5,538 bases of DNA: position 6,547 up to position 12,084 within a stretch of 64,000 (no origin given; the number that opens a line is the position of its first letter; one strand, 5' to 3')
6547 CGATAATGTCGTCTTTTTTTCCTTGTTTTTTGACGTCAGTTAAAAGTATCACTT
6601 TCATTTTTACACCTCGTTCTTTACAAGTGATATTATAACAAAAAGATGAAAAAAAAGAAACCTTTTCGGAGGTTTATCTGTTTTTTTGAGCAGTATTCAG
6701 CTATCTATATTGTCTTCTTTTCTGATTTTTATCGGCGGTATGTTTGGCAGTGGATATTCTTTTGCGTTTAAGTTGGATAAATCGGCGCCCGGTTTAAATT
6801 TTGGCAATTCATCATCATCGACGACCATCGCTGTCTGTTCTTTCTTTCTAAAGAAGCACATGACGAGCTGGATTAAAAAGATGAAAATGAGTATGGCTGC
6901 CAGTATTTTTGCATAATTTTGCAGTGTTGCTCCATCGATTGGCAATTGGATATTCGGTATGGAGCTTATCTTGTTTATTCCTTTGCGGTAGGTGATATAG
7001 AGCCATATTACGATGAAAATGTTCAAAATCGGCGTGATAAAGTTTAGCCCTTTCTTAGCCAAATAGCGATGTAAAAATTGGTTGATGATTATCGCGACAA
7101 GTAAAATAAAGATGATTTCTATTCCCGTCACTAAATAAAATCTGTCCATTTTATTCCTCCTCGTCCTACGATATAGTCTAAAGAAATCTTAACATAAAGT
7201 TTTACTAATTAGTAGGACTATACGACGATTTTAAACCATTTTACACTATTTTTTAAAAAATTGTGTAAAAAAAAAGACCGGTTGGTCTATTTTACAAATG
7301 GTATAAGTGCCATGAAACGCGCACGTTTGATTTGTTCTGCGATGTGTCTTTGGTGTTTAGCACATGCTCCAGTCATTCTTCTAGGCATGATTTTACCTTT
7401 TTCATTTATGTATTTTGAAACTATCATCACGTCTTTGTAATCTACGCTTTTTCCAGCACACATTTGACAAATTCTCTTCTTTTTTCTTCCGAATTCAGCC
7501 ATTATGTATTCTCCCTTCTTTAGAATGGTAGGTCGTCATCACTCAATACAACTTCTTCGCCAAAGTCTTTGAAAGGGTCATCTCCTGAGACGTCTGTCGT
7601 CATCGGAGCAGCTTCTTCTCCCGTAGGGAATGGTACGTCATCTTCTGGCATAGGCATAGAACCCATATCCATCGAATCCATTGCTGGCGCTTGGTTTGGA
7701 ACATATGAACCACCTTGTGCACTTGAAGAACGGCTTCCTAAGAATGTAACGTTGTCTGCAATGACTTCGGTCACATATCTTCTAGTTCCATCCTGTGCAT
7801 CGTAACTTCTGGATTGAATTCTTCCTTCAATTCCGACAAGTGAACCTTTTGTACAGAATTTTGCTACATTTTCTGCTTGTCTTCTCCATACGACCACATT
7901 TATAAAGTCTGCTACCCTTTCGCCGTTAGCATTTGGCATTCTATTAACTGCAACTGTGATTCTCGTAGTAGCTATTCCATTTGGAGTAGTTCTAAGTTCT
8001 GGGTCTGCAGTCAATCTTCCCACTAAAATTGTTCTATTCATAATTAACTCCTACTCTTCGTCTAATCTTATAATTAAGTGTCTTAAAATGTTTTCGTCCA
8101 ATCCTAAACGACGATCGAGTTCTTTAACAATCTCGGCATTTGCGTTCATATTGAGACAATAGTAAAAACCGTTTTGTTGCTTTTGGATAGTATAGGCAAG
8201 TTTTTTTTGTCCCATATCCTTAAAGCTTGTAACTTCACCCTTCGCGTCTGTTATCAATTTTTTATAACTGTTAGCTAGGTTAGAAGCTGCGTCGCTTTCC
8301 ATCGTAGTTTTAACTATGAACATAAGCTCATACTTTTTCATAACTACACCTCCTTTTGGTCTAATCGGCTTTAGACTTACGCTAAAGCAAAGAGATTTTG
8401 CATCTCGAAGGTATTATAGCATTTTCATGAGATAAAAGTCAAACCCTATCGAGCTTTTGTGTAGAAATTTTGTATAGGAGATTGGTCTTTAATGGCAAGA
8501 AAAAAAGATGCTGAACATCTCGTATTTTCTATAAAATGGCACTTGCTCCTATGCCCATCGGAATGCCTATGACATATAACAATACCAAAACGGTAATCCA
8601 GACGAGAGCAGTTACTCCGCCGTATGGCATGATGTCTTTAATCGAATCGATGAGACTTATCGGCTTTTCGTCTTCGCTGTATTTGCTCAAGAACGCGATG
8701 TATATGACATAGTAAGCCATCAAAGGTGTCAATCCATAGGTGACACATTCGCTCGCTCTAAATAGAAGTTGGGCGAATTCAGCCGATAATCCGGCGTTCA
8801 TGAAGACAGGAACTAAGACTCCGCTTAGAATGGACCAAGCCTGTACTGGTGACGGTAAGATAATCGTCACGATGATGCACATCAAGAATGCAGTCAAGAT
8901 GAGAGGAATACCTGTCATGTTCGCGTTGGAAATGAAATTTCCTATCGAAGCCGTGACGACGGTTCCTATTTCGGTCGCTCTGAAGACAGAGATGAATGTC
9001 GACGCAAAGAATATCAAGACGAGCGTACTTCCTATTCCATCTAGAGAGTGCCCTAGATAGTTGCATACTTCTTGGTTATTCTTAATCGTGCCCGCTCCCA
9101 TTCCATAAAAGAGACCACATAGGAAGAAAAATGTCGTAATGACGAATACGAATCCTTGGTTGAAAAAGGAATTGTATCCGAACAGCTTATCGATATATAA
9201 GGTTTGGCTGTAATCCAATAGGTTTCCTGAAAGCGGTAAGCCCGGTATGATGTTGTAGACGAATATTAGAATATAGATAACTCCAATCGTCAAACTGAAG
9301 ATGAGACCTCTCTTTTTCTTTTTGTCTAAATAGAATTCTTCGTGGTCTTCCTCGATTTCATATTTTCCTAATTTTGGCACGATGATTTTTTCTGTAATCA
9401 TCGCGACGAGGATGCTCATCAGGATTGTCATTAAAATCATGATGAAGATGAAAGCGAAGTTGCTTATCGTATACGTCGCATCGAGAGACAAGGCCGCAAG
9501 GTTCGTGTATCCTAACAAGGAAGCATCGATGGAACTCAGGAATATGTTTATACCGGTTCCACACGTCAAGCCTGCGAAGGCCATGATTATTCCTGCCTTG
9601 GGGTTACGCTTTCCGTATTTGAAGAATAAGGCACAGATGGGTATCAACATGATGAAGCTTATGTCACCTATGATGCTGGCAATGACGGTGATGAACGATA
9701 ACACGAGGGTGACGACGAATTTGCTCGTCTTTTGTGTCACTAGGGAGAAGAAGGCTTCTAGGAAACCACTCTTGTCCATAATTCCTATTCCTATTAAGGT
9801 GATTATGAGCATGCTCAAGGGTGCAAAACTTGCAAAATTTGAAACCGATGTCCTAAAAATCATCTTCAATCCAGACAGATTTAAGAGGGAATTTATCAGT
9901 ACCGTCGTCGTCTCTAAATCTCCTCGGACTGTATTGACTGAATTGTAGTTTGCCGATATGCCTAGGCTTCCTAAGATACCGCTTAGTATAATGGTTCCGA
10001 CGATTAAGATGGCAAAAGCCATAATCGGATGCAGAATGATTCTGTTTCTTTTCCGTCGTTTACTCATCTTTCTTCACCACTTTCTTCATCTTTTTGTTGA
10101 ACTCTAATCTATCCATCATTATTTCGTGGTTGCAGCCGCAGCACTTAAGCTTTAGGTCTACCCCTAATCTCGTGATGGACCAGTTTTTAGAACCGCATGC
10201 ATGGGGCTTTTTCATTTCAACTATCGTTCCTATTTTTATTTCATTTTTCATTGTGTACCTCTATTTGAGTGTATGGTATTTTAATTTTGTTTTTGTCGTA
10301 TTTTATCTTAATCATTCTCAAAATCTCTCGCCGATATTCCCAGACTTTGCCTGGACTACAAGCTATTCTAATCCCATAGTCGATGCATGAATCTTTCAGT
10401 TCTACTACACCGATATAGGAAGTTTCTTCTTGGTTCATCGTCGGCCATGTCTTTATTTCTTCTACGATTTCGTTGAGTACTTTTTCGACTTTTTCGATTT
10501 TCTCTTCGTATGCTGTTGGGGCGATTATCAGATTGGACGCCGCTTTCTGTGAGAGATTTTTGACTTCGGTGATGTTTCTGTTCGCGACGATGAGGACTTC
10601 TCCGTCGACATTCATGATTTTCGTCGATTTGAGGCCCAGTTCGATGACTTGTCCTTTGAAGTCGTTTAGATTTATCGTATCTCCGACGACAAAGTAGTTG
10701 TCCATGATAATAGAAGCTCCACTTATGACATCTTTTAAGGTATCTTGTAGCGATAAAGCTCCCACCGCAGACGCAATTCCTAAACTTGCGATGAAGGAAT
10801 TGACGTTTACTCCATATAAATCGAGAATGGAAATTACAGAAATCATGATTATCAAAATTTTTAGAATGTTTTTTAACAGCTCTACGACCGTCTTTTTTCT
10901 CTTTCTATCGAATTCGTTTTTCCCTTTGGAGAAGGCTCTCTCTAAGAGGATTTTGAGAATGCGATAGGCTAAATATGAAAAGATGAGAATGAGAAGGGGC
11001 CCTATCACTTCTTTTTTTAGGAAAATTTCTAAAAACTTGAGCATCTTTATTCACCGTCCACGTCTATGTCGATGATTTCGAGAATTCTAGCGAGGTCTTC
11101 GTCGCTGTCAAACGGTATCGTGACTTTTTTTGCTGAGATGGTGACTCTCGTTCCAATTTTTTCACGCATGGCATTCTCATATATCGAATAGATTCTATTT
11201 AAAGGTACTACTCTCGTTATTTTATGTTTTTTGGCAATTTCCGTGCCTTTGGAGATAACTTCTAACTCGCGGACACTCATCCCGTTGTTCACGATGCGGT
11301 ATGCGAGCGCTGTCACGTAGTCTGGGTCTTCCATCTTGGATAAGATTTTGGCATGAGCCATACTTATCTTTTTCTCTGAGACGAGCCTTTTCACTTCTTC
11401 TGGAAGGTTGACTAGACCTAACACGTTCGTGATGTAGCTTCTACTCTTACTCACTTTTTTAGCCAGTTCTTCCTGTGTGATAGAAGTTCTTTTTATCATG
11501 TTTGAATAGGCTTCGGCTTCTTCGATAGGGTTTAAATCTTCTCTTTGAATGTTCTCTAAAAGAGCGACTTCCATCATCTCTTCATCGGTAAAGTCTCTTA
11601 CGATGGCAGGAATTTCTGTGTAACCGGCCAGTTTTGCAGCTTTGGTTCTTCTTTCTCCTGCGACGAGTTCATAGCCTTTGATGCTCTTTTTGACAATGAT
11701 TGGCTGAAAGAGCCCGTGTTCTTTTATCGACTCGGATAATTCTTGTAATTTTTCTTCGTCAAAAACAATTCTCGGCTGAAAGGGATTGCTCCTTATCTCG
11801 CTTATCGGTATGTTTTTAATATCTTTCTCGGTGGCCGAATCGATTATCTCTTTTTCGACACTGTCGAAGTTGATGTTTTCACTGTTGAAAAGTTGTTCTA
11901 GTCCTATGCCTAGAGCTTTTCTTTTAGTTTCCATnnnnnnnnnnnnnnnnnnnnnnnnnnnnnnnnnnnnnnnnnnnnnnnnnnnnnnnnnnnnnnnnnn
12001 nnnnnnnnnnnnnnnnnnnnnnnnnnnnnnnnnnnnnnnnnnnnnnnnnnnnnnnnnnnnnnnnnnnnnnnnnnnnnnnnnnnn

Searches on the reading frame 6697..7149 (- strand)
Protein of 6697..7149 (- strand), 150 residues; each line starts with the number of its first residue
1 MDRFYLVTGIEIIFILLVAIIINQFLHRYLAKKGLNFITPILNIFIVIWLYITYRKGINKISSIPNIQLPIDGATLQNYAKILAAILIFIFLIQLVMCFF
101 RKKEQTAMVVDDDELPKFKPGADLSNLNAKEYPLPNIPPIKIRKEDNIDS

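Call 20: search_protein_families(library=ncbifam, proteins=[window:6697-7149:-])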
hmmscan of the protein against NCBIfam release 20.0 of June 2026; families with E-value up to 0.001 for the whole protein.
window:6697-7149:- (150 aa): 1 family
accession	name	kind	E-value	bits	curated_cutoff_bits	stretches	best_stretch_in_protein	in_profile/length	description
NF033218.1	anchor_AmaP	equivalog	1.8e-05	24.6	55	1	32-113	5-83/166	alkaline shock response membrane anchor protein AmaP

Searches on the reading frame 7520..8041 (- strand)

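Call 20: search_protein_families(library=ncbifam, proteins=[window:7520-8041:-])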
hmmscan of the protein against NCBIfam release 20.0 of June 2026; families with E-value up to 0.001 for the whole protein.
window:7520-8041:- (173 aa): 20 families
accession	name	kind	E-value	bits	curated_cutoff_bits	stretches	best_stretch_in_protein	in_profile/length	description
NF005241.0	PRK06751.1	equivalog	2.8e-48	164.3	313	1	1-173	2-173/173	single-stranded DNA-binding protein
NF005580.0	PRK07275.1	subfamily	1.8e-42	145.3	254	1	2-173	3-162/162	single-stranded DNA-binding protein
NF005242.0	PRK06752.1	equivalog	8e-38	129.1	189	1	1-108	2-110/112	single-stranded DNA-binding protein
TIGR00621.2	ssb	subfamily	2.1e-37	129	53.95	1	1-173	4-165/165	single-stranded DNA-binding protein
NF005579.0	PRK07274.1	equivalog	1.3e-32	112.3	169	1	1-109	2-110/131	single-stranded DNA-binding protein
NF005406.0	PRK06958.1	subfamily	2.9e-23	83.3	252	1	1-113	4-120/182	single-stranded DNA-binding protein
NF005851.0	PRK07772.1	subfamily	2.8e-22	79.8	194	1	6-99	9-107/191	single-stranded DNA-binding protein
NF006297.0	PRK08486.1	equivalog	3.6e-20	72.9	212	1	2-117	3-121/182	single-stranded DNA-binding protein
NF006445.0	PRK08763.1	subfamily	8.6e-20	71.6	246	1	1-122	5-131/164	single-stranded DNA-binding protein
NF004357.0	PRK05733.1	subfamily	5.5e-18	65.6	241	1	1-173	5-172/172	single-stranded DNA-binding protein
NF006533.0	PRK09010.1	subfamily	7.4e-18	65.1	260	1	1-160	6-171/177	single-stranded DNA-binding protein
NF005674.0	PRK07459.1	equivalog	1.9e-16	60.1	161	1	2-111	4-111/121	single-stranded DNA-binding protein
NF004972.0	PRK06341.1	equivalog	6.8e-15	55.4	254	1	2-127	6-136/166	single-stranded DNA-binding protein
NF004948.0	PRK06293.1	equivalog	1.3e-14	54.4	156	1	2-173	2-161/161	single-stranded DNA-binding protein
NF010292.0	PRK13732.1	subfamily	2.9e-14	53.3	265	1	1-101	6-109/175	single-stranded DNA-binding protein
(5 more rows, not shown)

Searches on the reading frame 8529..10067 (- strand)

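Call 20: search_protein_families(library=ncbifam, proteins=[window:8529-10067:-])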
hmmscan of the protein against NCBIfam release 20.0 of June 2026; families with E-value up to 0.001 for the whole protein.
window:8529-10067:- (512 aa): 2 families
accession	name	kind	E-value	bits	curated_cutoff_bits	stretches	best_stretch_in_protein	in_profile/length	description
TIGR00819.1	ydaH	subfamily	4e-81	273.1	753.55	1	11-511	23-517/521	AbgT family antimetabolite efflux transporter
NF008459.0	PRK11339.1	equivalog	1e-61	209.3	864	1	11-508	26-503/508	p-aminobenzoyl-glutamate transporter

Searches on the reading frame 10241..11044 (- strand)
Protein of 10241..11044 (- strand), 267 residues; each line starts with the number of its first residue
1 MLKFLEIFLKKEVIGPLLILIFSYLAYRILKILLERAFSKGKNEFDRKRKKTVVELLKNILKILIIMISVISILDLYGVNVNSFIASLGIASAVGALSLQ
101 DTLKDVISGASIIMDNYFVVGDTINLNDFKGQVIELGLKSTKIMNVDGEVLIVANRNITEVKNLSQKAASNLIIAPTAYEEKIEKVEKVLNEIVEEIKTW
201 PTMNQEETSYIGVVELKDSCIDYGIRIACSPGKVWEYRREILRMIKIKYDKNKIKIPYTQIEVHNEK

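Call 20: search_protein_families(library=ncbifam, proteins=[window:10241-11044:-])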
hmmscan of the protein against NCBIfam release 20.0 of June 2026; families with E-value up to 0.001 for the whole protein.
window:10241-11044:- (267 aa): 6 families
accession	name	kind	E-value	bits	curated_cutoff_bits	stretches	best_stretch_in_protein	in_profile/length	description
NF047601.1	MscSThanab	equivalog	5e-44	150.8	500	1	3-263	11-274/280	small-conductance mechanosensitive channel MscS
NF047602.1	MscsSHelicob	equivalog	6.8e-31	107.7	400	1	22-264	14-257/260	small-conductance mechanosensitive channel MscS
NF007662.0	PRK10334.1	subfamily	1.8e-26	93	321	1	21-265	31-277/286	small-conductance mechanosensitive channel MscS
NF008542.0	PRK11465.1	equivalog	8e-22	77.3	596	1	16-264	470-723/741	mechanosensitive channel protein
NF008180.0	PRK10929.1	equivalog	6.3e-11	40.8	809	1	59-266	877-1086/1109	miniconductance mechanosensitive channel MscM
NF008438.0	PRK11281.1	equivalog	3.5e-10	38.3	991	1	59-264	880-1087/1113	mechanosensitive channel MscK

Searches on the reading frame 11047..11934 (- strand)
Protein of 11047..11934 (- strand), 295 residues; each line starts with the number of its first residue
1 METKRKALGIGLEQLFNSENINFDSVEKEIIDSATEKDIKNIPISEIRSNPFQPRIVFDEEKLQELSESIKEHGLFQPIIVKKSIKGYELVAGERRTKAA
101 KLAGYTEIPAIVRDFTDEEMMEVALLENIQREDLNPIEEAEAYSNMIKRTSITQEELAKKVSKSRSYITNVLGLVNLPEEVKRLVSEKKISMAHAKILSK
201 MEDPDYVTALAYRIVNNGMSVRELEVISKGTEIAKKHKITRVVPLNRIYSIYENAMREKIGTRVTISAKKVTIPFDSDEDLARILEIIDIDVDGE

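Call 20: search_protein_families(library=ncbifam, proteins=[window:11047-11934:-])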
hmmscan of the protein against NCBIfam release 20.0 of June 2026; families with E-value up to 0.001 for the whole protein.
window:11047-11934:- (295 aa): 8 families
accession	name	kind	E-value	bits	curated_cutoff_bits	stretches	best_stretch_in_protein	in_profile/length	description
TIGR04285.1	nucleoid_noc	exception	1.2e-68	231.2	315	1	39-272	2-237/255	nucleoid occlusion protein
TIGR00180.1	parB_part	domain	8.9e-59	198.4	58.45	1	37-208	3-179/186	ParB/RepB/Spo0J family partition protein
TIGR03734.1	PRTRC_parB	hypoth_equivalog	9e-38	130.1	278.6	1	53-225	7-183/555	PRTRC system ParB family protein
TIGR03454.1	partition_RepB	equivalog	1.9e-17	63.6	201.5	1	35-182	60-209/325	plasmid partitioning protein RepB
NF010406.0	PRK13832.1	subfamily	5.6e-11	41.7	640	1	50-169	15-137/578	plasmid partitioning protein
NF010440.0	PRK13866.1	equivalog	9.6e-10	38.1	522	1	42-141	68-170/336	plasmid partitioning protein RepB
NF053625.1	SerKinSerKArch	equivalog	6.4e-06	25.5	380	1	60-203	32-172/244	ADP-dependent L-serine kinase SerK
NF010252.0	PRK13698.1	equivalog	7e-05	21.9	274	1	58-284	84-314/323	ParB/RepB/Spo0J family plasmid partition protein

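Call 43: search_solved_structures(query=window:11047-11934:-, show_alignments=4, max_evalue=1e-10)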
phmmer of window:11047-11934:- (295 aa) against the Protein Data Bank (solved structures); distinct sequences matched with E-value up to 1e-10: 13.
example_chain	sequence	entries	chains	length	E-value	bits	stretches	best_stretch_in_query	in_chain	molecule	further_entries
6sdk_A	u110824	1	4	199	2.4e-57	198.1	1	39-227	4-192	Stage 0 sporulation protein J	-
1vz0_A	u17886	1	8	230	5.2e-50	174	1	37-236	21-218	Chromosome-partitioning protein Spo0J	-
7bnk_A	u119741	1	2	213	2.5e-49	171.8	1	39-232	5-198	ParB family protein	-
7o0n_A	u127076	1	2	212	1.7e-48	169.1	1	39-232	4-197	ParB family protein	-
7bnr_A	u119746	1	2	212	1.7e-48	169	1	40-232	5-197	ParB family protein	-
4umk_A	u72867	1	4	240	3.1e-47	164.9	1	4-232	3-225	PROBABLE CHROMOSOME-PARTITIONING PROTEIN PARB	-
7nfu_A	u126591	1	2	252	6.6e-47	163.9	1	22-225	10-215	Nucleoid occlusion protein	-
7ng0_A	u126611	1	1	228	8e-46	160.3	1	38-225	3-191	Nucleoid occlusion protein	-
7ol9_A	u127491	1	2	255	4.1e-45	158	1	27-225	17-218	Nucleoid occlusion protein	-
6t1f_A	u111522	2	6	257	4.1e-41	144.9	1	40-229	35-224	Chromosome-partitioning protein ParB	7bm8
6y93_A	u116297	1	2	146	3.4e-19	73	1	119-225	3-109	Nucleoid occlusion protein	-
6s6h_A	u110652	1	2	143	5.4e-19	72.4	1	120-229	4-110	Chromosome-partitioning protein ParB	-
8qa8_A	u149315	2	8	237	5.9e-12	49.3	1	46-183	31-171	Transcriptional repressor protein KorB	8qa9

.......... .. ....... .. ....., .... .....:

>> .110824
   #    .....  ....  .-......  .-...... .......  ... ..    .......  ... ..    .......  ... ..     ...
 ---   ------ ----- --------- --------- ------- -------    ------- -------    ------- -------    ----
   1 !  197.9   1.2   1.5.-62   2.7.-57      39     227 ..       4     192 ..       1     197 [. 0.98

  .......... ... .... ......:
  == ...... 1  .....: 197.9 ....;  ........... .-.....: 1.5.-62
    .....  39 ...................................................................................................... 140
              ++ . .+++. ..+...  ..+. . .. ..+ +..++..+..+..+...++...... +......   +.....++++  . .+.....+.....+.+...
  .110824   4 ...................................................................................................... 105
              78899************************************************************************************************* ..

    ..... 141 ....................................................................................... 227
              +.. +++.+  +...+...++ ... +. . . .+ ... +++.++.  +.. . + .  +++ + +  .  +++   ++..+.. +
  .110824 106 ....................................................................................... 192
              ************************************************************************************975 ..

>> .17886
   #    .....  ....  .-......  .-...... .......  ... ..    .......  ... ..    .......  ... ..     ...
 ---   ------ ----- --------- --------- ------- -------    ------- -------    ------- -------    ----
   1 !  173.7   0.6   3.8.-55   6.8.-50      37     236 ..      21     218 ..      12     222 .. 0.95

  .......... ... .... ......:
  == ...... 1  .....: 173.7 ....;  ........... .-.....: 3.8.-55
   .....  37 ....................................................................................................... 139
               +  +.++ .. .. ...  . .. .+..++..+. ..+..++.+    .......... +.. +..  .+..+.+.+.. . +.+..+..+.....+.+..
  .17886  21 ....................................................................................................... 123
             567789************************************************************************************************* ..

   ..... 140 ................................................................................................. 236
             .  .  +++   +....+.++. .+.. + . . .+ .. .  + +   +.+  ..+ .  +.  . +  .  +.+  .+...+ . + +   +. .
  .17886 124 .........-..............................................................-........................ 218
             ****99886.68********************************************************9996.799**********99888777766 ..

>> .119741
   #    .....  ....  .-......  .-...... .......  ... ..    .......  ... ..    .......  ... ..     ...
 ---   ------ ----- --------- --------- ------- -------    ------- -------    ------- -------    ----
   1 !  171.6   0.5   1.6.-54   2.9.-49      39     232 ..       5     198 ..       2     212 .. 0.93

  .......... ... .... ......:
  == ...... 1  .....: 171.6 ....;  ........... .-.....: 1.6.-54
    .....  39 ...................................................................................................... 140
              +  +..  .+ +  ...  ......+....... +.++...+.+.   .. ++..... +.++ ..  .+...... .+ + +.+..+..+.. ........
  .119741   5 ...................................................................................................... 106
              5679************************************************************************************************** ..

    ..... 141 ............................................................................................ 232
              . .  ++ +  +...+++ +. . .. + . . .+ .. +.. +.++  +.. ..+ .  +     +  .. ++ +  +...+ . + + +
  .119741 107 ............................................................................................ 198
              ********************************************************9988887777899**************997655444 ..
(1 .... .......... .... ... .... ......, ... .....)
